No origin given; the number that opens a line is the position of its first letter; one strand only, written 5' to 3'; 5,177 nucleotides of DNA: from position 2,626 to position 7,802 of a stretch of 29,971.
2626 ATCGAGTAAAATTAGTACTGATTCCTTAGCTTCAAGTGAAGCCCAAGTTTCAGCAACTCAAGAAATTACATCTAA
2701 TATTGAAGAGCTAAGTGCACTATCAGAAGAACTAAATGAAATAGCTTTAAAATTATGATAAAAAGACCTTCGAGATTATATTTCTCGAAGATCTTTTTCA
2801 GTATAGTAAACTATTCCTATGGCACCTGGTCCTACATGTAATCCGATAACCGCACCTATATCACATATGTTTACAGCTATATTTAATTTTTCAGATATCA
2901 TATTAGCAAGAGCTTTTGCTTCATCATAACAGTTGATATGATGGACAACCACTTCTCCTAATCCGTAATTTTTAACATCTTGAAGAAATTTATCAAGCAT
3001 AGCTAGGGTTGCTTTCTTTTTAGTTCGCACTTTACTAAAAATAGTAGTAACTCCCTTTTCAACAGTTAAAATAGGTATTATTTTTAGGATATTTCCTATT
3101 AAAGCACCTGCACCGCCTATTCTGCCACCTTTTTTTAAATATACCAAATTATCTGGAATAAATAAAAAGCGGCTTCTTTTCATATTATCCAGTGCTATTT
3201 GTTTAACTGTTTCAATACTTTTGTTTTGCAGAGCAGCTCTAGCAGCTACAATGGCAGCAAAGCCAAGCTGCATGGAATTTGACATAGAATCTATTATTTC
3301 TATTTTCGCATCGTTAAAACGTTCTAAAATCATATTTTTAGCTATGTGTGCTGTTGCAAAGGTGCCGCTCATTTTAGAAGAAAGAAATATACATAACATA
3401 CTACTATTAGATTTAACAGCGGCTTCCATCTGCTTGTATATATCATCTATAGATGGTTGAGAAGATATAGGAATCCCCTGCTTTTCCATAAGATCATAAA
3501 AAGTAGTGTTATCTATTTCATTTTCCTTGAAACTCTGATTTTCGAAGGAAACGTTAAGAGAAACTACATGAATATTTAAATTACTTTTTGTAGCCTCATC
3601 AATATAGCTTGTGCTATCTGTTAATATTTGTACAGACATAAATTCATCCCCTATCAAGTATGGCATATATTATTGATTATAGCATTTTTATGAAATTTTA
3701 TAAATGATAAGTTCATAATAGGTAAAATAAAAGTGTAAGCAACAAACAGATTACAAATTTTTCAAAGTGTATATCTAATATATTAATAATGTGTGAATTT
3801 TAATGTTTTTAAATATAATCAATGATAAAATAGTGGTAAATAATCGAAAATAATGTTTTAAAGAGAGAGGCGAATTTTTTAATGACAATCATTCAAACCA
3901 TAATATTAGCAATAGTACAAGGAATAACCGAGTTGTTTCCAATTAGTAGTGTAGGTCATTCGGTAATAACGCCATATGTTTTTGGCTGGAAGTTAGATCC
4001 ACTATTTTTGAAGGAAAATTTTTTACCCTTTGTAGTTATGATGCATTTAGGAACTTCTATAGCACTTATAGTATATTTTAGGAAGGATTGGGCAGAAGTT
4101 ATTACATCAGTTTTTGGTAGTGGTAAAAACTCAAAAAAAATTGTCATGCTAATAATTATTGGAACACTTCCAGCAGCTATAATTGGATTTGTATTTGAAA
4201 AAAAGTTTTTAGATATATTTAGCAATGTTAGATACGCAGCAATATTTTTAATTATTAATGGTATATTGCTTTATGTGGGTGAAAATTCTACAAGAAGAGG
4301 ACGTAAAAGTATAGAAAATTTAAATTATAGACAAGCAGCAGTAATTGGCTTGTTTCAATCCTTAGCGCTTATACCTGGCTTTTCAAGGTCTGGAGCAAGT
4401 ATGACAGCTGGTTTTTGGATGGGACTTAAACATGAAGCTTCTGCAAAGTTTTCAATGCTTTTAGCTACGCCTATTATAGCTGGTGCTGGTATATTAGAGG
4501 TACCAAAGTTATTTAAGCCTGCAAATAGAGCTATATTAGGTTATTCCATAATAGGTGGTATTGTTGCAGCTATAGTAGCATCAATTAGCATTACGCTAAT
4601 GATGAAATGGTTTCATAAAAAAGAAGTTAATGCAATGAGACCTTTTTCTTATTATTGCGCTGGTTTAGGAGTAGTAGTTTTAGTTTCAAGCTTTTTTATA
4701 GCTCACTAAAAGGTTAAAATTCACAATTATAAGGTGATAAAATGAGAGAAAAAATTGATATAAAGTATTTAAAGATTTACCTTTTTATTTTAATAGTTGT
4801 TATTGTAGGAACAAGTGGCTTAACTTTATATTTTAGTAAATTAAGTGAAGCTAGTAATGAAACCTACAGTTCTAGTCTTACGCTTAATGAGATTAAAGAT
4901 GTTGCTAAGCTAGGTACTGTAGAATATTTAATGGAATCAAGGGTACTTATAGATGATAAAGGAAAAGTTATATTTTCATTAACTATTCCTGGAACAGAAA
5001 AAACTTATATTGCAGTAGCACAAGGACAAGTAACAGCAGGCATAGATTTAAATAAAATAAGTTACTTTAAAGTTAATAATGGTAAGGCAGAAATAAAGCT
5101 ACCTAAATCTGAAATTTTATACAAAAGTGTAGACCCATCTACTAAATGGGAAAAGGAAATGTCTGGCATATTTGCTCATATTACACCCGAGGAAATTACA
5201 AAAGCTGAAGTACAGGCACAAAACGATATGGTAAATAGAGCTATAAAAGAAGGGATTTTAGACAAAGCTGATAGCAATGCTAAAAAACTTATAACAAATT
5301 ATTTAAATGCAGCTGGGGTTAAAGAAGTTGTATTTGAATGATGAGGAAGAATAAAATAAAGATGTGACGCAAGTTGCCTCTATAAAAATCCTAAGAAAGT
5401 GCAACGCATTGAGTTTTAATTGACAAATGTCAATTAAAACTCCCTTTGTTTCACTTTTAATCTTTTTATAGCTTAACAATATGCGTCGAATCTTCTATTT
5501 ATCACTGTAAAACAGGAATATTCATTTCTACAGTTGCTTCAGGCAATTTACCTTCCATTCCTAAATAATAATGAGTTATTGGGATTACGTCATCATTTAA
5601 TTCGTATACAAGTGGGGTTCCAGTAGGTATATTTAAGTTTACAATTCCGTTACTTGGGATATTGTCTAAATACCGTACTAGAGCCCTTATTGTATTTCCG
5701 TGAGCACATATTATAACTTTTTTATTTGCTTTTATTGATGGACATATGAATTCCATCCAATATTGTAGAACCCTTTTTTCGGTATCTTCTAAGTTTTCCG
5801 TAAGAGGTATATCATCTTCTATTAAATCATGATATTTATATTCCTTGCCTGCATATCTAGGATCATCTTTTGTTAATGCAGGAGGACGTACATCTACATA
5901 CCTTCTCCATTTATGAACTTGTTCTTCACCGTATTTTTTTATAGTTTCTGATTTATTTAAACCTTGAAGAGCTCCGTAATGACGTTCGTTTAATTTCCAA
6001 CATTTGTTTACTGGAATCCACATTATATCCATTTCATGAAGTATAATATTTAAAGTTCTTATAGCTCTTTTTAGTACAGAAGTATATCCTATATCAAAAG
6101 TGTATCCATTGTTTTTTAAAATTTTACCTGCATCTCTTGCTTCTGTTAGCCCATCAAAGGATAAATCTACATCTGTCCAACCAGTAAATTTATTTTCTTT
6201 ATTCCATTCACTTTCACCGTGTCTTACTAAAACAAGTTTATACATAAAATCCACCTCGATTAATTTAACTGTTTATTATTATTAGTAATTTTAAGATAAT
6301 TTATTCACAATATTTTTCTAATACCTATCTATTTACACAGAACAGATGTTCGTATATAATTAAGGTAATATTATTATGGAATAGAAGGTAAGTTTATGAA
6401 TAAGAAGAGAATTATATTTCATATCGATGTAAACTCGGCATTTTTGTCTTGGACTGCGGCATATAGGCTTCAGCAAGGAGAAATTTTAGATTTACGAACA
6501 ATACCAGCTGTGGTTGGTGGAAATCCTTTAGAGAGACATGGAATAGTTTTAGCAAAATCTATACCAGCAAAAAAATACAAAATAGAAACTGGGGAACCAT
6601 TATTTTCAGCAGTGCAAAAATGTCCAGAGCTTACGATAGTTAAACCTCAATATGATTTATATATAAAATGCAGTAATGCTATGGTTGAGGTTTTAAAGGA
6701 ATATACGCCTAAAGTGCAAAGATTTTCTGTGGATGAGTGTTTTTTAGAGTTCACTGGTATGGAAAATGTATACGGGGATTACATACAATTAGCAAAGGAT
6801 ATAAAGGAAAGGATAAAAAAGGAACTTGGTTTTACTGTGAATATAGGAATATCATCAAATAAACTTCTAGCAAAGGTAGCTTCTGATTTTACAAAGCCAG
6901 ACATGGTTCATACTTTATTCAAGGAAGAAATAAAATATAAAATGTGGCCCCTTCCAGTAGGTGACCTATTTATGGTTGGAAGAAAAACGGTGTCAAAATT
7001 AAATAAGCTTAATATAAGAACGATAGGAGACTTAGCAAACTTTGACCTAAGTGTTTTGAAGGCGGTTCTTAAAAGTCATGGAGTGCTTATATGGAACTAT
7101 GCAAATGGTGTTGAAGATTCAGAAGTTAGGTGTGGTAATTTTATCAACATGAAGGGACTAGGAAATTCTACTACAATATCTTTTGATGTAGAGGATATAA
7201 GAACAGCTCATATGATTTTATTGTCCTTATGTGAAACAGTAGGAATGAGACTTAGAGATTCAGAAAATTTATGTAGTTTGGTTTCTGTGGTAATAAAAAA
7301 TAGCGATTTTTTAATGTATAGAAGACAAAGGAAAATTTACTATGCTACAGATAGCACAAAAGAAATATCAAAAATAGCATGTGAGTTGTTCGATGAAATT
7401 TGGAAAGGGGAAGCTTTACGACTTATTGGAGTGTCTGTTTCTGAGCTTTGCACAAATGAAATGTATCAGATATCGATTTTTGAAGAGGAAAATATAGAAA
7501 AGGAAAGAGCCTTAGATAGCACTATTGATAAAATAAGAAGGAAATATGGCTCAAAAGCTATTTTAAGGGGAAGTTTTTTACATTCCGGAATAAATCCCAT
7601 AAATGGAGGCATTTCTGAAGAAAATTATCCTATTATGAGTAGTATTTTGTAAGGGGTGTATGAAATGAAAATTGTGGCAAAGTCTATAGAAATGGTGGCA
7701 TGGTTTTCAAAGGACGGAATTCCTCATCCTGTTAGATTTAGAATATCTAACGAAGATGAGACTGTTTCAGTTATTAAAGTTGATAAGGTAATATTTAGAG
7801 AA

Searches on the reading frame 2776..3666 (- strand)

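Call 36: search_protein_families(library=pfam, proteins=[window:2776-3666:-], max_evalue=0.001)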
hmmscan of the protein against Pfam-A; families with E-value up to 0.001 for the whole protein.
window:2776-3666:- (296 aa): 1 family
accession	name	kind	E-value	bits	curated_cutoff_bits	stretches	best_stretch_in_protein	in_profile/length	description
PF02645.21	DegV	-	1.7e-81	274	27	1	12-289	2-279/280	Uncharacterised protein, DegV family COG1307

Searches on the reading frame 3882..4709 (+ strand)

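Call 36: search_protein_families(library=pfam, proteins=[window:3882-4709:+], max_evalue=0.001)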
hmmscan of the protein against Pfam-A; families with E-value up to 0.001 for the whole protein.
window:3882-4709:+ (275 aa): 1 family
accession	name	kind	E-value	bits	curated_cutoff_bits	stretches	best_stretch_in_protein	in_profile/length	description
PF02673.24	BacA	-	3.9e-71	240.2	33.4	1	7-265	2-257/257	Bacitracin resistance protein BacA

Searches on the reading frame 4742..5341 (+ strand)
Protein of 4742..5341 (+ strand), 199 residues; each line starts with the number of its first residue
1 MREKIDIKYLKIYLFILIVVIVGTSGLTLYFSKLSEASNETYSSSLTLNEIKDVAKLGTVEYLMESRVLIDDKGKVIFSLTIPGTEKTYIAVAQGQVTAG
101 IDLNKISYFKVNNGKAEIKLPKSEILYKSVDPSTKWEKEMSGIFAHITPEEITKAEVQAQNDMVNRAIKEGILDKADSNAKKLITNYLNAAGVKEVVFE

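Call 36: search_protein_families(library=pfam, proteins=[window:4742-5341:+], max_evalue=0.001)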
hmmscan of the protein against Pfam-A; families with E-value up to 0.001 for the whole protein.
window:4742-5341:+ (199 aa): 1 family
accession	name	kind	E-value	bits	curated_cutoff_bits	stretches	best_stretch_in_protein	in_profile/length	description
PF14014.11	DUF4230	-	2.6e-27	96.2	27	1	50-196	2-146/148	Protein of unknown function (DUF4230)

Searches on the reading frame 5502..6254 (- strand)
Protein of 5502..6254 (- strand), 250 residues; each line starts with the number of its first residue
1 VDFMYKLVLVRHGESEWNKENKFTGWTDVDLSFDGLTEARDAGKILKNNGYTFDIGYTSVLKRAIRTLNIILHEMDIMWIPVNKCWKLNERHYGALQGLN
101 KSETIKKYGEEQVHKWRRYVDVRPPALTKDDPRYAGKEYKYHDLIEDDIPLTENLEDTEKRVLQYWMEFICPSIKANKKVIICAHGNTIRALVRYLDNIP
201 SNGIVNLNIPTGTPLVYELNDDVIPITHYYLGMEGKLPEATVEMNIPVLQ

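Call 36: search_protein_families(library=pfam, proteins=[window:5502-6254:-], max_evalue=0.001)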
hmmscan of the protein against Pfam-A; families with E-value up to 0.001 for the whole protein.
window:5502-6254:- (250 aa): 1 family
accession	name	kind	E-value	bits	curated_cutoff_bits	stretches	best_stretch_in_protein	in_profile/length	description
PF00300.27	His_Phos_1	-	6e-35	121.1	21.7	1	7-222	1-184/194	Histidine phosphatase superfamily (branch 1)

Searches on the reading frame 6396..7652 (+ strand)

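Call 36: search_protein_families(library=pfam, proteins=[window:6396-7652:+], max_evalue=0.001)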
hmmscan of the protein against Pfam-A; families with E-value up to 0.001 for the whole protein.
window:6396-7652:+ (418 aa): 4 families
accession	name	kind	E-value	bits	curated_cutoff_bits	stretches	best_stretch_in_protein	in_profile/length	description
PF00817.25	IMS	-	6.9e-39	133.6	23.2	1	10-164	1-148/148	impB/mucB/samB family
PF11799.13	IMS_C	-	1.8e-25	89.9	20.7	1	253-360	2-108/109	impB/mucB/samB family C-terminal domain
PF21999.2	IMS_HHH_1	-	3.5e-06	27.8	27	1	194-238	6-51/53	DNA polymerase-iota, thumb domain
PF11798.14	IMS_HHH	-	2e-05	25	24.4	1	177-207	2-32/32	IMS family HHH motif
